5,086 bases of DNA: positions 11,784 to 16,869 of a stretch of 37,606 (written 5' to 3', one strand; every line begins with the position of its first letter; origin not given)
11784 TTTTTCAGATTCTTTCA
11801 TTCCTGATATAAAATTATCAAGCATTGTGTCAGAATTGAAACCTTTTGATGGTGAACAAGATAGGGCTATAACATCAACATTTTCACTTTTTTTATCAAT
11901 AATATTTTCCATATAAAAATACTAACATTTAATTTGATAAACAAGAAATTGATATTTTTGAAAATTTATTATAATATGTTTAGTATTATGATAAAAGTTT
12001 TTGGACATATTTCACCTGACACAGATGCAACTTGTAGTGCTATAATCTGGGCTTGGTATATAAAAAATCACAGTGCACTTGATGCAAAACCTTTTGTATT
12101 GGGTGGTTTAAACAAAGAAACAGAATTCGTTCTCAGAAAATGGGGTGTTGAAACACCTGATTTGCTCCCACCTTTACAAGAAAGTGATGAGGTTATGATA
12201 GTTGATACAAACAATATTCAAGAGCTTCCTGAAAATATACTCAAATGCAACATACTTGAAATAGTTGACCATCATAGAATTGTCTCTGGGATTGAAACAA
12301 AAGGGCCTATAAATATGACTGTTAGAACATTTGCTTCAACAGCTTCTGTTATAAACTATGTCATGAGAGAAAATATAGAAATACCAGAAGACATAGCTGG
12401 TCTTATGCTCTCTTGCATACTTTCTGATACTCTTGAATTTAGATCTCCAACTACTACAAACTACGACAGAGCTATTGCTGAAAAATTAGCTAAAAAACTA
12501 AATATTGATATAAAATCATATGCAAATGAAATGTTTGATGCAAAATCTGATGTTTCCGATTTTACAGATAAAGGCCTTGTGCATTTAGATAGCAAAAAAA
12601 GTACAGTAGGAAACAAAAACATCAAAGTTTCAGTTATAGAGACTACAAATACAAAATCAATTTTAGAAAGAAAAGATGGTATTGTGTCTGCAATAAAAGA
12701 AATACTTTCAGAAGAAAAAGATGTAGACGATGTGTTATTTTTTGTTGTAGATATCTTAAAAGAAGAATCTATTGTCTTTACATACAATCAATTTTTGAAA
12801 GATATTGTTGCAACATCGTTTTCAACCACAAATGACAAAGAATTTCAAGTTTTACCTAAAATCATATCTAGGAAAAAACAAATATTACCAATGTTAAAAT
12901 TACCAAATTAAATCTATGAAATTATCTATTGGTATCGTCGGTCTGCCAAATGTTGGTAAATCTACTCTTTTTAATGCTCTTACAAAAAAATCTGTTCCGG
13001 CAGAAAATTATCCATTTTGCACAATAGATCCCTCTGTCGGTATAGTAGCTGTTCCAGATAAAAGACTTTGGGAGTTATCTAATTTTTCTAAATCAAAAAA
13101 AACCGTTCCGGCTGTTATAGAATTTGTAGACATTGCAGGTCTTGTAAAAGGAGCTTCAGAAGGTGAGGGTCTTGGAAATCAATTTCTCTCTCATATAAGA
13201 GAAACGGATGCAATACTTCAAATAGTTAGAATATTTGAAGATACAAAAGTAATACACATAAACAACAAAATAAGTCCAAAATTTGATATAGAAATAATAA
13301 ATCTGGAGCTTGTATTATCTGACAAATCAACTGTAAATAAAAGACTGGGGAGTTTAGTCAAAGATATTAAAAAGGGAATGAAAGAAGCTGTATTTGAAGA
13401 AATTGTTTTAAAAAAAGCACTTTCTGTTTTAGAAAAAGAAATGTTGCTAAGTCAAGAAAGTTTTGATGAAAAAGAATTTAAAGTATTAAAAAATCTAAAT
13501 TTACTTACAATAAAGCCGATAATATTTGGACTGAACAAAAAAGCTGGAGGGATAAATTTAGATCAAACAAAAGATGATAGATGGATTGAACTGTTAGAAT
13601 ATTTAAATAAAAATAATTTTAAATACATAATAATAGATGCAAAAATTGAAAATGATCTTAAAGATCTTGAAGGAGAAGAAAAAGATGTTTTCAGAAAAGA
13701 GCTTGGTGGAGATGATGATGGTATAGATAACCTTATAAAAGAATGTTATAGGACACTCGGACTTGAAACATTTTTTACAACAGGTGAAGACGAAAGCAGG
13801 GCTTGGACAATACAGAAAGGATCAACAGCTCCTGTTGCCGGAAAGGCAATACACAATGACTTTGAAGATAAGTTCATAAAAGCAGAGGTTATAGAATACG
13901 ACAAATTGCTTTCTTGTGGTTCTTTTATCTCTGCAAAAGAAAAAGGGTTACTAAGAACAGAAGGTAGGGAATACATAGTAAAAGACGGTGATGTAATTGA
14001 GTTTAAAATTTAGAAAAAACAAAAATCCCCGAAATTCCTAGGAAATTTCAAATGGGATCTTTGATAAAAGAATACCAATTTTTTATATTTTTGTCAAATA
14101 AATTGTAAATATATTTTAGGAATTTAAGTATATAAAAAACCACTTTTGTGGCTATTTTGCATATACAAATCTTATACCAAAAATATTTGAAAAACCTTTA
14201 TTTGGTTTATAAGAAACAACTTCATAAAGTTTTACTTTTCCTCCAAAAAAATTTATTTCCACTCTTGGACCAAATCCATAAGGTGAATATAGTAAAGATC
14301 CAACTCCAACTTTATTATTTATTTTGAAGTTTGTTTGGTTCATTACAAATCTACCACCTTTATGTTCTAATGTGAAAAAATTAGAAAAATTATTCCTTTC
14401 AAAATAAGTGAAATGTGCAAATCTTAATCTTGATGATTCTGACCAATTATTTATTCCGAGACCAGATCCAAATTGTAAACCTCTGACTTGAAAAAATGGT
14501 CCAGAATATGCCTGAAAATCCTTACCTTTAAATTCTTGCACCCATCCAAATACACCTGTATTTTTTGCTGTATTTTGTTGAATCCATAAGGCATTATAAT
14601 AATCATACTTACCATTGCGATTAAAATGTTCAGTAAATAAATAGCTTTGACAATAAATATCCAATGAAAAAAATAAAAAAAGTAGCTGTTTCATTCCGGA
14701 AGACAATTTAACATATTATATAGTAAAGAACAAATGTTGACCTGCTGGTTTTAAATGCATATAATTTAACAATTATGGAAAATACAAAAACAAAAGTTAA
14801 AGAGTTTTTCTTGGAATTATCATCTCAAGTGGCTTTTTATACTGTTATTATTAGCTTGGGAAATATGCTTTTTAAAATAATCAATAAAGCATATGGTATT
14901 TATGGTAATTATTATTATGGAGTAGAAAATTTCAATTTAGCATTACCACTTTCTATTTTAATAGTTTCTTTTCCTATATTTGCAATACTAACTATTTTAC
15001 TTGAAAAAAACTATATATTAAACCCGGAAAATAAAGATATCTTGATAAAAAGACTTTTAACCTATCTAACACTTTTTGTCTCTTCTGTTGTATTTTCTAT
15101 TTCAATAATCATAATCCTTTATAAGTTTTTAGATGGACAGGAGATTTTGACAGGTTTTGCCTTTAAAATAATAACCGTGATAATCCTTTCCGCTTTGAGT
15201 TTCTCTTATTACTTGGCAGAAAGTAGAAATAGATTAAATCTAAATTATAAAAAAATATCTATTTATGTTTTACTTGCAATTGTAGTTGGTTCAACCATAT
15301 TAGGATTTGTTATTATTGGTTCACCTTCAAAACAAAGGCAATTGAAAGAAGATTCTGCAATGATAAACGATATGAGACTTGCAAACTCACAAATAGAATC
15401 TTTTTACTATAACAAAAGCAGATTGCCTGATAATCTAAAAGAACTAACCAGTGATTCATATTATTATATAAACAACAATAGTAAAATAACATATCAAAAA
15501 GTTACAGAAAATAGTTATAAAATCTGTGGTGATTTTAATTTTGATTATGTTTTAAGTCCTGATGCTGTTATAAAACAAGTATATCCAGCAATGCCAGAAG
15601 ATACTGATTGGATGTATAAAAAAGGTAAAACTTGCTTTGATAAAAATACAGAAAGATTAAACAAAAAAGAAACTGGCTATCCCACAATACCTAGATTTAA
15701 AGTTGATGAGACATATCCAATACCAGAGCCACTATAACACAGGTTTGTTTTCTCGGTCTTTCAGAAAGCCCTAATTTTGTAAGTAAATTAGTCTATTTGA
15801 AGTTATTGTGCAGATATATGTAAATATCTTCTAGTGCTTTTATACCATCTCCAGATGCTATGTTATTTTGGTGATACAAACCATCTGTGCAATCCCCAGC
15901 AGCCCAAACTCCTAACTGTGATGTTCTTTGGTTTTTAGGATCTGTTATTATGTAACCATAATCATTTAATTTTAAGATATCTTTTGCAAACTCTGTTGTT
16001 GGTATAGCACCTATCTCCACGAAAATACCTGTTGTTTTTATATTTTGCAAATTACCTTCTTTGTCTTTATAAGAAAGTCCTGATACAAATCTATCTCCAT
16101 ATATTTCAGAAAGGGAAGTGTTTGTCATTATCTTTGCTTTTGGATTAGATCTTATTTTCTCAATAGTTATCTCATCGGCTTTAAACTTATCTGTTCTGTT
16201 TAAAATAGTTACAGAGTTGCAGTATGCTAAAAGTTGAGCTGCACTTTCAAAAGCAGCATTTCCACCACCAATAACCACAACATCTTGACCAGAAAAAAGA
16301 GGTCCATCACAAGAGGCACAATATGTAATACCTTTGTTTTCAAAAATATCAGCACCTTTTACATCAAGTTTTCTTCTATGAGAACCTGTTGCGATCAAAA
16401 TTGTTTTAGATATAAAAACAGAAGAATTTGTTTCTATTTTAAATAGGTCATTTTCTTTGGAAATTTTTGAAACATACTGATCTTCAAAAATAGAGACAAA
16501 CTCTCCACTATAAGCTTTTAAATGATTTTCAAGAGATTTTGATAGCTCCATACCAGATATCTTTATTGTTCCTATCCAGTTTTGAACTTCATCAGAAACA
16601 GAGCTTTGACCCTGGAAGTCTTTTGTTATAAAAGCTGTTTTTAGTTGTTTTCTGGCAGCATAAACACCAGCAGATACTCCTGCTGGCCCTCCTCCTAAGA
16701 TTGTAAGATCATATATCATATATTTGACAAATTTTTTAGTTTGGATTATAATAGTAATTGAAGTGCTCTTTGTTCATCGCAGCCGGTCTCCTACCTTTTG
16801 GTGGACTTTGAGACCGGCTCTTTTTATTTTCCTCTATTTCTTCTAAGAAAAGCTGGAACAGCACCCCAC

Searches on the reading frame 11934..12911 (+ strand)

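Call 7: search_protein_families(library=pfam, max_evalue=0.001, proteins=[window:11934-12911:+])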
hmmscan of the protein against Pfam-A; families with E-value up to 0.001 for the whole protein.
window:11934-12911:+ (325 aa): 2 families
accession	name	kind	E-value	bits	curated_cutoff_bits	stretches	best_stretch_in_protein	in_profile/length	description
PF02833.19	DHHA2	-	1.1e-22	81.1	27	1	198-322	1-124/126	DHHA2 domain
PF01368.27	DHH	-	1.9e-17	64.1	28.1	1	20-162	2-125/125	DHH family, N-terminal domain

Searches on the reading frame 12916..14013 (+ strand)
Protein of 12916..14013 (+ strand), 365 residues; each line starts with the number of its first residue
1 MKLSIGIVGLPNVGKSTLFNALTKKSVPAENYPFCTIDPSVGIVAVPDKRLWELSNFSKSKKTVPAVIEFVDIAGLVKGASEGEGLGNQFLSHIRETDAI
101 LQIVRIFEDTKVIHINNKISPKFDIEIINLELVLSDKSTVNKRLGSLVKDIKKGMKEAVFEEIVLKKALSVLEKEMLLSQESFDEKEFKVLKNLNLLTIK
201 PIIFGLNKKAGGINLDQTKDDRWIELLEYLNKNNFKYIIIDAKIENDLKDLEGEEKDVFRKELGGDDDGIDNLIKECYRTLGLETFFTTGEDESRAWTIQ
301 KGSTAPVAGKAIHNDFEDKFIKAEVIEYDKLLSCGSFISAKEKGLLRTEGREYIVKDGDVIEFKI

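Call 7: search_protein_families(library=pfam, max_evalue=0.001, proteins=[window:12916-14013:+])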
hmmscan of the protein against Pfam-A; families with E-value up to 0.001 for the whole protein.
window:12916-14013:+ (365 aa): 3 families
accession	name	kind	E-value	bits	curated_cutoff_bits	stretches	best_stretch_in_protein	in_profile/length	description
PF06071.19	YchF-GTPase_C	-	9.9e-33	112.6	27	1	283-365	1-83/84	Protein of unknown function (DUF933)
PF01926.29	MMR_HSR1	-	8.7e-23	81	21.9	1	5-109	2-87/113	50S ribosome-binding GTPase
PF02421.24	FeoB_N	-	1e-07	32.1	27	1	5-48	3-46/156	Ferrous iron transport protein B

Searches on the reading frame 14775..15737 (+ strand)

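Call 7: search_protein_families(library=pfam, max_evalue=0.001, proteins=[window:14775-15737:+])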
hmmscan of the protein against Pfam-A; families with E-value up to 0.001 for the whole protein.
window:14775-15737:+ (320 aa): 1 family
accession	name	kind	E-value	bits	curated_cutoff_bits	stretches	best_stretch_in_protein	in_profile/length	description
PF18920.5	DUF5671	-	1.1e-10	42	28.4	1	11-121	2-108/132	Domain of unknown function (DUF5671)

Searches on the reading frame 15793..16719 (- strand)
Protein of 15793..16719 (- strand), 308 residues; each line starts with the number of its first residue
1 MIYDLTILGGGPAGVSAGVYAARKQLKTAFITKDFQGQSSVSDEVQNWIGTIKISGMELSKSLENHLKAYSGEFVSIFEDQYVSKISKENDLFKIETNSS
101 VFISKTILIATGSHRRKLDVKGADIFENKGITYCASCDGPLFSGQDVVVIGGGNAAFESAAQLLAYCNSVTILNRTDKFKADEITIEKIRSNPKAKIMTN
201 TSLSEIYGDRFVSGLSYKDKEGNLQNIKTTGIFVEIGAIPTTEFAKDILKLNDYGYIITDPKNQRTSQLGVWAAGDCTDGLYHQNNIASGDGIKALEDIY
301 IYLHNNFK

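Call 7: search_protein_families(library=pfam, max_evalue=0.001, proteins=[window:15793-16719:-])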
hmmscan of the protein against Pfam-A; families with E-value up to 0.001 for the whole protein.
window:15793-16719:- (308 aa): 9 families
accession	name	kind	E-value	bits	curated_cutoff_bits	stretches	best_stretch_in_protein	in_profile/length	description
PF07992.20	Pyr_redox_2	-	3.2e-40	138.8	26.1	1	3-289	1-288/291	Pyridine nucleotide-disulphide oxidoreductase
PF13738.12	Pyr_redox_3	-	2.3e-23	83.3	30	1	8-275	3-305/305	Pyridine nucleotide-disulphide oxidoreductase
PF00070.33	Pyr_redox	-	4.2e-09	37.2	22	1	147-209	2-69/82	Pyridine nucleotide-disulphide oxidoreductase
PF03486.20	HI0933_like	-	1.9e-07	31.2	50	0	146-179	2-35/244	HI0933-like protein Rossmann domain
PF01134.28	GIDA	-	2.9e-07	30.3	22.1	0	4-35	1-32/391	Glucose inhibited division protein A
PF00890.30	FAD_binding_2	-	6.5e-07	29.3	20.4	0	4-42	1-41/414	FAD binding domain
PF12831.13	FAD_oxidored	-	3.8e-06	26.9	27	0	4-33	1-30/416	FAD dependent oxidoreductase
PF01266.30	DAO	-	0.00019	21.5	27.9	0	4-40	1-40/353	FAD dependent oxidoreductase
PF01946.23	Thi4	-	0.00039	20.2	26.2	0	3-33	18-49/235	Thi4 family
